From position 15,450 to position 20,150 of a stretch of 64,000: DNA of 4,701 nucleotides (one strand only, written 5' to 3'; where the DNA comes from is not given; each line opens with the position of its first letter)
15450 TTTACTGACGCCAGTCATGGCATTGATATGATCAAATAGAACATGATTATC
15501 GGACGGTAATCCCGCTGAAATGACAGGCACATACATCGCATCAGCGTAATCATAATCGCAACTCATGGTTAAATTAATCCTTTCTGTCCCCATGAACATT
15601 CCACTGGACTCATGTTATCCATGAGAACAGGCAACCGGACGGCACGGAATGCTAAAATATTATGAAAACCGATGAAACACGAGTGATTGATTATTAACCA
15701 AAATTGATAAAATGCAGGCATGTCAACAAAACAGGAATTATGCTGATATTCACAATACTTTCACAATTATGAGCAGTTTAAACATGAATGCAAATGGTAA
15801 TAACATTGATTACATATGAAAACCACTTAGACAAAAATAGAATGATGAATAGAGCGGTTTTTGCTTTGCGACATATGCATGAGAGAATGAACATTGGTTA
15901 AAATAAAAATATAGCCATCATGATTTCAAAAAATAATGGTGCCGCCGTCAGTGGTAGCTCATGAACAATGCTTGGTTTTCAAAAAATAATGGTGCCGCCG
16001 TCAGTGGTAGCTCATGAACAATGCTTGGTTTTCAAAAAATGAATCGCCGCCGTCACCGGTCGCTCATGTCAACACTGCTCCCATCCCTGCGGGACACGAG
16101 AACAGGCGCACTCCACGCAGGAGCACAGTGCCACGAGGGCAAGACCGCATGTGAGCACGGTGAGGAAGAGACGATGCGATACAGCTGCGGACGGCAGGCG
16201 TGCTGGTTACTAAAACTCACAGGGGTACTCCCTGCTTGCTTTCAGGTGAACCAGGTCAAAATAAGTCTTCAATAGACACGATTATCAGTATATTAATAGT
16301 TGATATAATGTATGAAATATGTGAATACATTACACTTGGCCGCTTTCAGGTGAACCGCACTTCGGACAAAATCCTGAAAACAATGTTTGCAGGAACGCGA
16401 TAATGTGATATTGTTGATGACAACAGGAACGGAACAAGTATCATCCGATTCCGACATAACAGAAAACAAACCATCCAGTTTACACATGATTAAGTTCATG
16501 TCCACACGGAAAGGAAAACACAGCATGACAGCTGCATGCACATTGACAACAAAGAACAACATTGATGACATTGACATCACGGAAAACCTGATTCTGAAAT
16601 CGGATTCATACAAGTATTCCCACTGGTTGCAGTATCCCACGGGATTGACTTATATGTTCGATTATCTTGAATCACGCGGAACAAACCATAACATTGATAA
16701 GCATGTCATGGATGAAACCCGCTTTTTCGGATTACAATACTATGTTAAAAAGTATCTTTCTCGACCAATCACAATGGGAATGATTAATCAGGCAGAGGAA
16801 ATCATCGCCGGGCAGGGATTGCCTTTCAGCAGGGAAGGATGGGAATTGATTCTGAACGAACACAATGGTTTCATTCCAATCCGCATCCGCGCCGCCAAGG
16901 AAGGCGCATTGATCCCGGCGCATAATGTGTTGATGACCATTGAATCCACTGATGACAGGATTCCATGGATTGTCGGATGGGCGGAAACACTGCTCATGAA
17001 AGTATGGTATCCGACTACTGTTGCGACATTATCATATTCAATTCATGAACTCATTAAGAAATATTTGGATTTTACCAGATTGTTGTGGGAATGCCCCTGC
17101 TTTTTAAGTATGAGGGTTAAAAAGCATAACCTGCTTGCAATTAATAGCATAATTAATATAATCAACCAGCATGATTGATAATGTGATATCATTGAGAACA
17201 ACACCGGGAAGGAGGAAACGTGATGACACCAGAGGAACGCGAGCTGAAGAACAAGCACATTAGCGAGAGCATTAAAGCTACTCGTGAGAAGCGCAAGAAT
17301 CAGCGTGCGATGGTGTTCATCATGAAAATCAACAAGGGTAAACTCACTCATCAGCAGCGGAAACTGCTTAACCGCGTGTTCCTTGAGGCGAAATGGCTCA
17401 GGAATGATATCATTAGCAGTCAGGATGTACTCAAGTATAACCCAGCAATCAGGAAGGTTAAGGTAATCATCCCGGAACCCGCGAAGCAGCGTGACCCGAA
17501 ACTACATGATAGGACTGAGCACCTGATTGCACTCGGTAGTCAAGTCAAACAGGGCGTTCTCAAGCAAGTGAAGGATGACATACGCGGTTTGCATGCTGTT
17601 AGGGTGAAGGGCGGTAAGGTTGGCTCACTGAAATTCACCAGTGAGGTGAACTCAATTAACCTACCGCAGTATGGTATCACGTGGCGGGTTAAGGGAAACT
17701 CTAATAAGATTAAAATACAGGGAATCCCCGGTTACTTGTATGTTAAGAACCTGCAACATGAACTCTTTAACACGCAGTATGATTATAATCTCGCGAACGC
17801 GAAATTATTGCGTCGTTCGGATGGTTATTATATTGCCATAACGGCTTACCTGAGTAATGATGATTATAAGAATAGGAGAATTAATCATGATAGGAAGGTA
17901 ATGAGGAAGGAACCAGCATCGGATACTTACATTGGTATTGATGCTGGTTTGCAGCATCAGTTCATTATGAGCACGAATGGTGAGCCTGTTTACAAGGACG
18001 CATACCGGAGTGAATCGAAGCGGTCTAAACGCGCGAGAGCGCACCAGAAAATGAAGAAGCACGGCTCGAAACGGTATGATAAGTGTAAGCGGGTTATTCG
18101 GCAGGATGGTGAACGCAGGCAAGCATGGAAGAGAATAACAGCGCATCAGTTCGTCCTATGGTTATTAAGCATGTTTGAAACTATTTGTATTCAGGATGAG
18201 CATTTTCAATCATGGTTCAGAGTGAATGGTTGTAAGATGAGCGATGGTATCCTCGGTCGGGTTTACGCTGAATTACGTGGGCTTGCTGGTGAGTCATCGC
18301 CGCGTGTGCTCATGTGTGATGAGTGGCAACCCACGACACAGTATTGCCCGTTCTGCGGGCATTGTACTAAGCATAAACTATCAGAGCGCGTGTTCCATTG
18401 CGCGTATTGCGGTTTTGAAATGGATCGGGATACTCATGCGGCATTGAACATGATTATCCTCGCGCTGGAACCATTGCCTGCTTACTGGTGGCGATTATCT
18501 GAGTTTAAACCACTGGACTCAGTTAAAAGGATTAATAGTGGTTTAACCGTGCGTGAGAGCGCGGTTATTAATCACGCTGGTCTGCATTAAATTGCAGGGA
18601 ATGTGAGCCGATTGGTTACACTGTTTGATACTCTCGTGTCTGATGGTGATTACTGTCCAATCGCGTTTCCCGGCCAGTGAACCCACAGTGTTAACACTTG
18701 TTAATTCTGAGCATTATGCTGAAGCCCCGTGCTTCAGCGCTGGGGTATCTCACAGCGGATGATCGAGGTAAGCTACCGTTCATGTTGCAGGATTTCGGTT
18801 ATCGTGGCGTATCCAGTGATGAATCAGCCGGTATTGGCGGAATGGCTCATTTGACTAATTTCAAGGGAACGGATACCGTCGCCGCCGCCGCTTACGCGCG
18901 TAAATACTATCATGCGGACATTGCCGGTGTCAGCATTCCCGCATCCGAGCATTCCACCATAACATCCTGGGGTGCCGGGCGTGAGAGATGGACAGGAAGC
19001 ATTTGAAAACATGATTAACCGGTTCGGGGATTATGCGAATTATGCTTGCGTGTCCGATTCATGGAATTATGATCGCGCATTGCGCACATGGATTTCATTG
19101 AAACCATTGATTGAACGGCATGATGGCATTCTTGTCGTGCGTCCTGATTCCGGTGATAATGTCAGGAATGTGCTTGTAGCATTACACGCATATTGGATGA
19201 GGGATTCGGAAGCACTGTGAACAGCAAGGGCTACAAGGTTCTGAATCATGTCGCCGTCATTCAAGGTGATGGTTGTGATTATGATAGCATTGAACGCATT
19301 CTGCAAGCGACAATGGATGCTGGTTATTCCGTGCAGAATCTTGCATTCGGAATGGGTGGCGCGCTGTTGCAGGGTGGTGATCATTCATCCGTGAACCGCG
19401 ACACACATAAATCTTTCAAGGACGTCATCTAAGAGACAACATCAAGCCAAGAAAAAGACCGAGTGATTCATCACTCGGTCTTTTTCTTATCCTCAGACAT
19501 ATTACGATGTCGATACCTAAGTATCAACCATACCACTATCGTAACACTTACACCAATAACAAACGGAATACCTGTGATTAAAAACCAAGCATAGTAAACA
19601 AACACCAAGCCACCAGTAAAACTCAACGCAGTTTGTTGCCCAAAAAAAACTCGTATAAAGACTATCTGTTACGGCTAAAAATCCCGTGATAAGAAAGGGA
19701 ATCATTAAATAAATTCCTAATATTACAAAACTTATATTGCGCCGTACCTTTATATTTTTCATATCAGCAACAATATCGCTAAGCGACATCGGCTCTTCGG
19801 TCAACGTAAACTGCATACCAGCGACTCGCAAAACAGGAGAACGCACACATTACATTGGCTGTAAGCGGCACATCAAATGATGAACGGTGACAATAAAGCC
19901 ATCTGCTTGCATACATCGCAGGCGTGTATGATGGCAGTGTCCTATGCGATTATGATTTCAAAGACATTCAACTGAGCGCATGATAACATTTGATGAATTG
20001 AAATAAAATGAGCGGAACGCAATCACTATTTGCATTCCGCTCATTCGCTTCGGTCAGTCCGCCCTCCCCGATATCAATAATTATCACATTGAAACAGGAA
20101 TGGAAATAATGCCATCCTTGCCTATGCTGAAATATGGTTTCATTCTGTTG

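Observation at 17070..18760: An orphan TnpB insertion has pseudogenised nadV and supplies a candidate omega-RNA for a defined target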

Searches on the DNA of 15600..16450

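Call 60: search_rna_families(source=window, start=15600, end=16450, threshold=evalue, max_evalue=1)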
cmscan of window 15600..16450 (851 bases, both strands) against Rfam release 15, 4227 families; matches with E-value up to 1: 0.
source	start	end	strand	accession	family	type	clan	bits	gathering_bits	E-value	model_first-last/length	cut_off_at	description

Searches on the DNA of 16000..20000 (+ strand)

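Call 4: search_rna_families(source=window, start=16000, end=20000, threshold=evalue, max_evalue=1, show_alignments=3)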
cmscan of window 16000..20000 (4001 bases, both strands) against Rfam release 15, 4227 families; matches with E-value up to 1: 4.
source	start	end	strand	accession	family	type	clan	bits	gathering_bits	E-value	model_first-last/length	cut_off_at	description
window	19450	19520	-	RF02891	AgrB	Gene; antisense;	-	24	40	0.69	1-84/84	no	ArsR-gov region gene B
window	19450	19487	+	RF00752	mir-14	Gene; miRNA;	-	21.7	53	0.33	11-53/63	no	mir-14 microRNA precursor family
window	19450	19487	-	RF00752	mir-14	Gene; miRNA;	-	20.8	53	0.56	11-53/63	no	mir-14 microRNA precursor family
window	17298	17358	-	RF01136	sR28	Gene; snRNA; snoRNA; CD-box;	-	16.9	39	0.34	1-55/55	no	Small nucleolar RNA sR28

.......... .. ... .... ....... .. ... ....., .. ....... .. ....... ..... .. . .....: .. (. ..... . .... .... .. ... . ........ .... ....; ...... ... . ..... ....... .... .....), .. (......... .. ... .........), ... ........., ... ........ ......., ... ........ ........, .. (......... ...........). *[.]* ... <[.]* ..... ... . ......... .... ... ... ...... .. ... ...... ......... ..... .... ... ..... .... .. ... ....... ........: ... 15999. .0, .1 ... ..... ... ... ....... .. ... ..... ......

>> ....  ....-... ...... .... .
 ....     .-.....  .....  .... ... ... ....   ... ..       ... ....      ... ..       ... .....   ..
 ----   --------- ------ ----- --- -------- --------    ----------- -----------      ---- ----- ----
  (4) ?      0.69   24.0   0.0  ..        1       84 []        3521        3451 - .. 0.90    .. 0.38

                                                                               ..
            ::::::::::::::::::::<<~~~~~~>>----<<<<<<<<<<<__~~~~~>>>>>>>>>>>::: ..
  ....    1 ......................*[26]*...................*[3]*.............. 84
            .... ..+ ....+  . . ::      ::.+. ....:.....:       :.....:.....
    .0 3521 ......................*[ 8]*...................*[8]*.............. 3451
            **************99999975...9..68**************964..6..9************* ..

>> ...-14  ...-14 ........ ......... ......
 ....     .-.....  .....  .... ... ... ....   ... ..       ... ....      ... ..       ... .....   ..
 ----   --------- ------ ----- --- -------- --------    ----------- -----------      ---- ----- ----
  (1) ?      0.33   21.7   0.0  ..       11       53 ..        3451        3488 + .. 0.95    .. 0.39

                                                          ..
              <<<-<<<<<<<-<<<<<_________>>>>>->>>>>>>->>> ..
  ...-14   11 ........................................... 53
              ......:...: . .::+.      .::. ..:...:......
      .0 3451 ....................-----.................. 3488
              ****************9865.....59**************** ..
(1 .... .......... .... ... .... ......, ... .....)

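Call 5: search_dna_similar(query=window:16300-19500:+, collection=phages, mode=near)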
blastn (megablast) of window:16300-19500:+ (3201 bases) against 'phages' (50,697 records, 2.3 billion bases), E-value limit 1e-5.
No match.

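Call 42: build_rna_model(alignment_id=A8)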
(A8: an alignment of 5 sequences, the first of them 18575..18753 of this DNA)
Model R1 built from alignment A8 (5 sequences, 182 columns); structure: RNAalifold consensus.
model positions 178; base pairs 58; branch points 4; effective number of sequences 0.71; information 0.589 bits per position. Calibrated on 0.2 Mb of random sequence (short: E-values are rough).
structure used (alignment columns):
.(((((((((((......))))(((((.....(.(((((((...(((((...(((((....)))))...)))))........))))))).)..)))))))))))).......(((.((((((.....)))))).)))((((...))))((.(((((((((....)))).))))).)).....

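Call 43: search_with_rna_model(model_id=R1, sources=[window, L008, L009, L010, L011, L012, L013, L014, L015, L016, L017, L018, L019, L020, L021, L022, L023, L024, L025, L026, L027, L028, L029, L030, L031, L032, L033, L034, L035, L036, L037, L038, L039, L040, L041, L042, L043, L044, L045, L046, L047, L048, L049, L050, L051, L052, L053, L054, L055, L056, L057, L058, L059, L060, L061, L062, L063, L064, L065, L066, L067, L068, L069, L070, L071, L072, L073, L074, L075, L076, L077, L078, L079, L080, L081, L082, L083, L084, L085, L086, L087, L088, L092], max_evalue=1)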
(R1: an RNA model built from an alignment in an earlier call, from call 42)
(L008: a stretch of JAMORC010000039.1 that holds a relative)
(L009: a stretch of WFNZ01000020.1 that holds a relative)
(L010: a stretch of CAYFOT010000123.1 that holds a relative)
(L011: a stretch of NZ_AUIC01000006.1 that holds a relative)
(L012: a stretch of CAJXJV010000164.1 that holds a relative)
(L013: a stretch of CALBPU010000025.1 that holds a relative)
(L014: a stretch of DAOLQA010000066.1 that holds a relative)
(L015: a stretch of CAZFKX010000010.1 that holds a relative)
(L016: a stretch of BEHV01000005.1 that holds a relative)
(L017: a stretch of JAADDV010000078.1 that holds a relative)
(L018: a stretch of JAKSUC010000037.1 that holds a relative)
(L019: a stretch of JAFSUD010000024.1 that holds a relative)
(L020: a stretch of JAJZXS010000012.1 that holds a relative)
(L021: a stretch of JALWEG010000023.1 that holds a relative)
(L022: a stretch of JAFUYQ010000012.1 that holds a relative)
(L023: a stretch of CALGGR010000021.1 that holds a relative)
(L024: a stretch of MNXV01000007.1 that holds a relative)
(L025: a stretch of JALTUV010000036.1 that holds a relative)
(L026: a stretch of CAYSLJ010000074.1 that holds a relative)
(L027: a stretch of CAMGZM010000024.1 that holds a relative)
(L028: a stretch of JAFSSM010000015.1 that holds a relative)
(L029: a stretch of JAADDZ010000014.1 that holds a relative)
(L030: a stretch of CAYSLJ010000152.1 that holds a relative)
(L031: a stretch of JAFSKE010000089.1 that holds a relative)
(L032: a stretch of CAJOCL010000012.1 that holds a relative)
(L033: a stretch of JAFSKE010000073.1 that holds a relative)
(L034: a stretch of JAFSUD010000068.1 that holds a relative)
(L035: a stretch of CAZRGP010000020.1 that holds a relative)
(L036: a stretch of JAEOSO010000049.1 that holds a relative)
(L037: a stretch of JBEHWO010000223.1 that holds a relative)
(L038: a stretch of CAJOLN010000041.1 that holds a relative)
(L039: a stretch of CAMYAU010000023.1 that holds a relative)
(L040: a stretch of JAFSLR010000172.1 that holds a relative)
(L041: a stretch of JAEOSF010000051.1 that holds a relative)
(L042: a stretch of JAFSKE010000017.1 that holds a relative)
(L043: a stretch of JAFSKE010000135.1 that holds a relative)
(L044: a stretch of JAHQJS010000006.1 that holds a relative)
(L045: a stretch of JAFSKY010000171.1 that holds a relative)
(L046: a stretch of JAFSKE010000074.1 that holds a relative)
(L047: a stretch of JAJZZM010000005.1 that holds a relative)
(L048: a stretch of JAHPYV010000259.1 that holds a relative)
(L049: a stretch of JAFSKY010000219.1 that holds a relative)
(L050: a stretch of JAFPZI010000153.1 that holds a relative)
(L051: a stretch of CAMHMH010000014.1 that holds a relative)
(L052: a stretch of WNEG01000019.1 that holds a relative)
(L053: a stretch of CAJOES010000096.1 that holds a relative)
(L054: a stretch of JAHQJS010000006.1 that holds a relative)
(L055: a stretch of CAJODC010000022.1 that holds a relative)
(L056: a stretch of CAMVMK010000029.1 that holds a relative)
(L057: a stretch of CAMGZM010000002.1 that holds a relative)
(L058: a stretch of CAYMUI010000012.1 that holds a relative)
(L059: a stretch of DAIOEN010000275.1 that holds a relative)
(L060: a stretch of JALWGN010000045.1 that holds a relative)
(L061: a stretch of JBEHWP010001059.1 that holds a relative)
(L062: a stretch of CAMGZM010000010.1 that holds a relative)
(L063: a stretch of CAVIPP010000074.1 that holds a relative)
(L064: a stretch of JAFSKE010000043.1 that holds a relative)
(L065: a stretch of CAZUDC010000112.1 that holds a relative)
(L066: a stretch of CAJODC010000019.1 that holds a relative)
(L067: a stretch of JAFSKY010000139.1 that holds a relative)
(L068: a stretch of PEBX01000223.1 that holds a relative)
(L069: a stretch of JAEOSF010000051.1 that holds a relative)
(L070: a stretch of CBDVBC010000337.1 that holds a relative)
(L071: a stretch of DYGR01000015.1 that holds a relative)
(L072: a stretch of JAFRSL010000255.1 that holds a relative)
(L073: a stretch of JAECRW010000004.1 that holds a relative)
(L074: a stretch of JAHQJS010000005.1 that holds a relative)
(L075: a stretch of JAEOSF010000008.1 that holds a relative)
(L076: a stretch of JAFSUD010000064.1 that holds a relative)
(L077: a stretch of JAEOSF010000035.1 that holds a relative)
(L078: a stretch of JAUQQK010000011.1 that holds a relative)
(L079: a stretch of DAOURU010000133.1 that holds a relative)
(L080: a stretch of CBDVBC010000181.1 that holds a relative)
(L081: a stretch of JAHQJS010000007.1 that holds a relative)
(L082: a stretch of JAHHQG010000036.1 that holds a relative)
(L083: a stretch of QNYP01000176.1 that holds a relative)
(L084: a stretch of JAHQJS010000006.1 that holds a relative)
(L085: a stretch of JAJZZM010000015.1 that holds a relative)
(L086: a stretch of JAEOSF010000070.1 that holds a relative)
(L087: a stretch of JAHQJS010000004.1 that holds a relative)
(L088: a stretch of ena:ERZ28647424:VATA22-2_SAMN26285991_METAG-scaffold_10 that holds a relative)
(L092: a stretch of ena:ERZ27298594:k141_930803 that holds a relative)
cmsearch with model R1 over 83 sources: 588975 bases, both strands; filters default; matches with E-value up to 1: 3.
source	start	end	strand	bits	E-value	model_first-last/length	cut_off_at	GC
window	18576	18753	+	212.6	8.6e-51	1-178/178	no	0.49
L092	1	79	+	90.1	3.9e-20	100-178/178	5'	0.49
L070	1908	1996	+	12.5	0.98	1-178/178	no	0.55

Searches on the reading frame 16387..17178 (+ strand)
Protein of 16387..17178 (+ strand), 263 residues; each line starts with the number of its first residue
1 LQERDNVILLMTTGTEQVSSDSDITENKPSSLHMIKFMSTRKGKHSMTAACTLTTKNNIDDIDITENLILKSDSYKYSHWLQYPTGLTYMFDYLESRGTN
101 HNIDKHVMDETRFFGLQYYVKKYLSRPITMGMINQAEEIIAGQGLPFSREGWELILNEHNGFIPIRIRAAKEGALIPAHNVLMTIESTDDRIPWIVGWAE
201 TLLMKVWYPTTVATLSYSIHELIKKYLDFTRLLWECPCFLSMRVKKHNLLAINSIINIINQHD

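Call 3: search_protein_families(library=pfam, proteins=[window:16387-17178:+], max_evalue=0.01)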
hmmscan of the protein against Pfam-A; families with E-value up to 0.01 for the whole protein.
window:16387-17178:+ (263 aa): 1 family
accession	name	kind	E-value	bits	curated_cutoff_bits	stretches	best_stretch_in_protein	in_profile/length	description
PF18127.6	NAMPT_N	-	1.4e-23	83.5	25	1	67-167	1-98/98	Nicotinamide phosphoribosyltransferase, N-terminal domain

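Call 63: find_encoding_contigs(protein=window:16417-17178:+, flank=10000, max_places=6)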
Protein window:16417-17178:+ (253 aa): 2 contigs read that carry it; 1 place shown.
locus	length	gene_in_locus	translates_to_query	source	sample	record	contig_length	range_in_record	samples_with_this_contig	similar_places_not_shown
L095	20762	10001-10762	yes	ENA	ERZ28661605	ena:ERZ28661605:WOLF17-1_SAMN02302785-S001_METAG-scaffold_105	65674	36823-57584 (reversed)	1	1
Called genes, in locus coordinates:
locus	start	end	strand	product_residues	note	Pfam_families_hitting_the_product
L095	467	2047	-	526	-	-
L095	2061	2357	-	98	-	-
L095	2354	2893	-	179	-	-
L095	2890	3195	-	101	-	-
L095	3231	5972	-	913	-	PF17191:RecG_wedge, PF19833:RecG_dom3_C (faint), PF04851:ResIII (weak), PF00270:DEAD, PF00271:Helicase_C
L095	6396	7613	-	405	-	PF02517:Rce1-like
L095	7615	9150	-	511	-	PF03090:Replicase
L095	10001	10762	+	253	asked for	PF18127:NAMPT_N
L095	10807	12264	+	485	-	PF07282:Cas12f1-like_TNB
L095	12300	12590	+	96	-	PF04095:NAPRTase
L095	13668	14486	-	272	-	-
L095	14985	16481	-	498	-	-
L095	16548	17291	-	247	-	-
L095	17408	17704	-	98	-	-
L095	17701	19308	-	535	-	PF27792:CHIM_prot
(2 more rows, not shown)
